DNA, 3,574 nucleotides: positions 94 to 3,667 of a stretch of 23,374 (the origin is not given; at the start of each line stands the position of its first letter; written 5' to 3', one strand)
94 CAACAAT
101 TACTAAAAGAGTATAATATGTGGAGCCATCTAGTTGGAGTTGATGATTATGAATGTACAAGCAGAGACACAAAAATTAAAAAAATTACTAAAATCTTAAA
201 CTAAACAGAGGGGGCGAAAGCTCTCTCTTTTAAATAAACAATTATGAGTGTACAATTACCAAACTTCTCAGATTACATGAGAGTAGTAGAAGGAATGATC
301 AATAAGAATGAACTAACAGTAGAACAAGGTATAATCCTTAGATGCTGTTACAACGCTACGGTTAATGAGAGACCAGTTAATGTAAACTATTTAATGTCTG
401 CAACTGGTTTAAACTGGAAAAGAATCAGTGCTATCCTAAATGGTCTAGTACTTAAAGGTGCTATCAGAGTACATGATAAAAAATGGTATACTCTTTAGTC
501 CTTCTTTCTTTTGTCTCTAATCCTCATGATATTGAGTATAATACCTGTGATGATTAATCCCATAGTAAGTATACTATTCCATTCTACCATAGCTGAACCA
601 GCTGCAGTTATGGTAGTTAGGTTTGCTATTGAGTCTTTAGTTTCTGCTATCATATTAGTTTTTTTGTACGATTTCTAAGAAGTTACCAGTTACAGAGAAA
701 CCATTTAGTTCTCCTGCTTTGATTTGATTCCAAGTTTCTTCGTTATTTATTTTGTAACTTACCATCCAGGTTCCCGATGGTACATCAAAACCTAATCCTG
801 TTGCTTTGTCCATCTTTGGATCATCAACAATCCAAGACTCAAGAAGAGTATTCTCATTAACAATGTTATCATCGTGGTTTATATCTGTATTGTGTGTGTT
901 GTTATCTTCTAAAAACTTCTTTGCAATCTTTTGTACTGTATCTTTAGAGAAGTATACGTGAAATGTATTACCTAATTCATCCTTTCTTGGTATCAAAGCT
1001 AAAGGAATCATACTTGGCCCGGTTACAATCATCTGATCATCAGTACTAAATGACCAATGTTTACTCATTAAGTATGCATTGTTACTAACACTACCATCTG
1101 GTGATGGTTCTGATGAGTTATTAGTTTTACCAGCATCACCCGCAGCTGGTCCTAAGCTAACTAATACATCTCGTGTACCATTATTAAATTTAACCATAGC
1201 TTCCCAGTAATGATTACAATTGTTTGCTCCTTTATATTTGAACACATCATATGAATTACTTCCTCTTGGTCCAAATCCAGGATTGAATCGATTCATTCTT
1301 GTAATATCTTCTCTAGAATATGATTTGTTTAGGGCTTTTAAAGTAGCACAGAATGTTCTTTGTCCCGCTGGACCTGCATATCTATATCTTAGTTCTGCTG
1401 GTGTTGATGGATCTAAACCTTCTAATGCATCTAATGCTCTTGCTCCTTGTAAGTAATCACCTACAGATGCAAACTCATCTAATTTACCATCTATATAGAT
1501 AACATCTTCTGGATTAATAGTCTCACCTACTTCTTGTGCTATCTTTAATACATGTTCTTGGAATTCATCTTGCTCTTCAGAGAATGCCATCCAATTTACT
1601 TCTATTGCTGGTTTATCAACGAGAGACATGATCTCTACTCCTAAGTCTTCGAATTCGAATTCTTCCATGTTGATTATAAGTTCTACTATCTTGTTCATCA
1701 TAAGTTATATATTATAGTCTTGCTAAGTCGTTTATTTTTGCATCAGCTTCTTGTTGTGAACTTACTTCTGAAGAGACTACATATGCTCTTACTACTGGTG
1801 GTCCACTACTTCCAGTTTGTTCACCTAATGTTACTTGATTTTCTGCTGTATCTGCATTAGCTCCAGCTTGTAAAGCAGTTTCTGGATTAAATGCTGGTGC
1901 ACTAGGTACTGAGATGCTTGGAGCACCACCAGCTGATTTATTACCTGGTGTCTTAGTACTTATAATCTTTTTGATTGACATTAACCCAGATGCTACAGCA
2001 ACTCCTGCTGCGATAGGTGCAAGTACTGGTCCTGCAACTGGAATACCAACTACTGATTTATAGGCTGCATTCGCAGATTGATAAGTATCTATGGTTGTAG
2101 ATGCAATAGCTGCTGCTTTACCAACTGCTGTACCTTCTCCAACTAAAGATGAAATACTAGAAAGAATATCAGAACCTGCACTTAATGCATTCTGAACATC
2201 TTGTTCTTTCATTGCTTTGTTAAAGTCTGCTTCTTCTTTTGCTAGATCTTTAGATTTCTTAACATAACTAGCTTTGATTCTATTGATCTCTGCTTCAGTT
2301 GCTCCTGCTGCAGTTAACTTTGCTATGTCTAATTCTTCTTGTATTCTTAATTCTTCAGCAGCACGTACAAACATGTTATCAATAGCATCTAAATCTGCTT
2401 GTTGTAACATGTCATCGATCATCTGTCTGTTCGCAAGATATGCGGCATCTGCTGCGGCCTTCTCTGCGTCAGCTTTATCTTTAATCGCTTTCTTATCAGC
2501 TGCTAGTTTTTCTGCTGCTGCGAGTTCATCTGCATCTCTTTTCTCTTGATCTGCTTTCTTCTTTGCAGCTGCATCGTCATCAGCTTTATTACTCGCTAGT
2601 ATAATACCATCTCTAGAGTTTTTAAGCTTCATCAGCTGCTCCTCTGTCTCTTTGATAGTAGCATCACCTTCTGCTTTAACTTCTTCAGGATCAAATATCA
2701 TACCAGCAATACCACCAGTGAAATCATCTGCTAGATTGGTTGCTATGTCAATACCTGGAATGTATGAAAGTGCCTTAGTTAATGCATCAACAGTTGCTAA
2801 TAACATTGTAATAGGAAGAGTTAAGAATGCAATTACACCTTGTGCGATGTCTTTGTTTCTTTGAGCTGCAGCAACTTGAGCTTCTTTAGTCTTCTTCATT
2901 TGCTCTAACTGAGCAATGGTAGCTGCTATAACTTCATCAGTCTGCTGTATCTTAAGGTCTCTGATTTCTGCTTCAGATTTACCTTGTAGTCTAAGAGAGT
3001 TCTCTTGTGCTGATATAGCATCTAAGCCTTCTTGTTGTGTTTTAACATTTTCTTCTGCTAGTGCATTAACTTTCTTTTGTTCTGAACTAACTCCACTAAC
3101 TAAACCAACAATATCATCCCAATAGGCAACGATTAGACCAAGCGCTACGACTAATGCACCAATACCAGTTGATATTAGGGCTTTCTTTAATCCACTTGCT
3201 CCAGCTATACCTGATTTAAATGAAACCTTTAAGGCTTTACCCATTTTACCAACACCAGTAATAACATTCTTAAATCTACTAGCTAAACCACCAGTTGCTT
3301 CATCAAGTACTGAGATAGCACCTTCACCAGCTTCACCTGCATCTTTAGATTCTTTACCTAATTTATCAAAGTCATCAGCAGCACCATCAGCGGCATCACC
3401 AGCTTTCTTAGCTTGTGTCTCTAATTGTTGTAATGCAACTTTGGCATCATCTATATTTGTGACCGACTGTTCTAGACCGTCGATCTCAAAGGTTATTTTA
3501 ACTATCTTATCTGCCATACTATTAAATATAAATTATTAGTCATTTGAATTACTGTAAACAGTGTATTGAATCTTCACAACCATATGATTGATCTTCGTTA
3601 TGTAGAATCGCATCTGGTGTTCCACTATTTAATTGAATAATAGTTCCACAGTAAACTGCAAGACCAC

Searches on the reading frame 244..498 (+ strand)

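Call 33: search_protein_families(library=phrogs, proteins=[window:244-498:+], max_evalue=0.001)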
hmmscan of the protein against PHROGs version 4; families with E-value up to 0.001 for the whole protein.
window:244-498:+ (84 aa): 1 family
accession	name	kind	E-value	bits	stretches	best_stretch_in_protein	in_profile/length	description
phrog_3502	-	unknown function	0.00032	21.8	1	16-80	41-107/131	-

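Call 84: search_protein_families(library=pfam, proteins=[window:244-498:+], max_evalue=0.01)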
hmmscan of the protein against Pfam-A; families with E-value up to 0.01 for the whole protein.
window:244-498:+ (84 aa): 0 families

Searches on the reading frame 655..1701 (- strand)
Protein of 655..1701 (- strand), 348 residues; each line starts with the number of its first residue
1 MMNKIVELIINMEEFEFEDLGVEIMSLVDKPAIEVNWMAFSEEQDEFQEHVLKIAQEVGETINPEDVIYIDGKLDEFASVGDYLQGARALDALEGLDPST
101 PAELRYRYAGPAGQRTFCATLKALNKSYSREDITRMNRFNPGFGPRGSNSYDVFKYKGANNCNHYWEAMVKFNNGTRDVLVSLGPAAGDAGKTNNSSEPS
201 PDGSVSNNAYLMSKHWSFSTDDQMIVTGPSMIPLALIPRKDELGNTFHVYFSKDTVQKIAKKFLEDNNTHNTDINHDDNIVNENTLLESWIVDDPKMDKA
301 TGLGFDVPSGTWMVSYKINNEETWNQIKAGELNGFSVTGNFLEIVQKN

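Call 33: search_protein_families(library=phrogs, proteins=[window:655-1701:-], max_evalue=0.001)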
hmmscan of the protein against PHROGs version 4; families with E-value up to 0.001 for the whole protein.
window:655-1701:- (348 aa): 9 families
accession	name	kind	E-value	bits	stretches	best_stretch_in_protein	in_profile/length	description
phrog_24921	-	unknown function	4.3e-32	112.6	1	221-341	49-170/349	-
phrog_3017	-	head and packaging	1.3e-15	58.5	1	251-339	70-150/402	head maturation protease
phrog_34096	-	head and packaging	6e-14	52.6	1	220-340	130-234/412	head maturation protease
phrog_1530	-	other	3.9e-13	50.5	1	221-339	244-347/379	DNA methyltransferase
phrog_33693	-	head and packaging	3.3e-12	46.6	1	104-175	438-512/560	portal protein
phrog_15223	-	other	3.8e-12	47.6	1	250-338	32-111/199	protease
phrog_33677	-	head and packaging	1.7e-07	31.7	1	253-343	178-266/564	head maturation protease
phrog_19260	-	unknown function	5.3e-07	30.3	1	249-340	65-149/253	-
phrog_13242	-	unknown function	0.00059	19.9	1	251-340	339-422/450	-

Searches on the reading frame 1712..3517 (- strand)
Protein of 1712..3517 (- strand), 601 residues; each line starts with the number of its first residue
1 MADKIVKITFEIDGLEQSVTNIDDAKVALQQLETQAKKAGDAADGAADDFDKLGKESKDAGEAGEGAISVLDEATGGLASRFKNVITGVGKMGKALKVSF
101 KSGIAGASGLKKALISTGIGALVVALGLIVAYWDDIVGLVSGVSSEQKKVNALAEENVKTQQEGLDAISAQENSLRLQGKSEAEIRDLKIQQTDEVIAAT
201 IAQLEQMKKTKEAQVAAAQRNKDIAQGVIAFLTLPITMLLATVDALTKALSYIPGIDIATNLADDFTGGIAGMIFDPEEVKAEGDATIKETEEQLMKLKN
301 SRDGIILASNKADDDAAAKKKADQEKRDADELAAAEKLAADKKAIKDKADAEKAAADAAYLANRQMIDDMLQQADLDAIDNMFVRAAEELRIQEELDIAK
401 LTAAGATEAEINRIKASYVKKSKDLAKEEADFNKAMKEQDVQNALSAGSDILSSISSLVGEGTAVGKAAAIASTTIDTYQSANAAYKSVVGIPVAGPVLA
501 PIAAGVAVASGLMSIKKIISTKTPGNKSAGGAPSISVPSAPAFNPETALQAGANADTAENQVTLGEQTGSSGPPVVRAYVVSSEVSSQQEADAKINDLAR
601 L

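Call 33: search_protein_families(library=phrogs, proteins=[window:1712-3517:-], max_evalue=0.001)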
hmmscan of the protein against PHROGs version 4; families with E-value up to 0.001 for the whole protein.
window:1712-3517:- (601 aa): 4 families
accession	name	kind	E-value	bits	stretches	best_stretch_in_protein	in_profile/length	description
phrog_24676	-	tail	9.9e-18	64.9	1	20-340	11-309/587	tail length tape measure protein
phrog_9483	-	tail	2.4e-11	43.9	1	215-531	298-593/657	tail length tape measure protein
phrog_3336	-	tail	1.6e-05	24.7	1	289-535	727-961/1051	tail length tape measure protein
phrog_1538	-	tail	2.7e-05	24.1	1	23-520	212-702/811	tail length tape measure protein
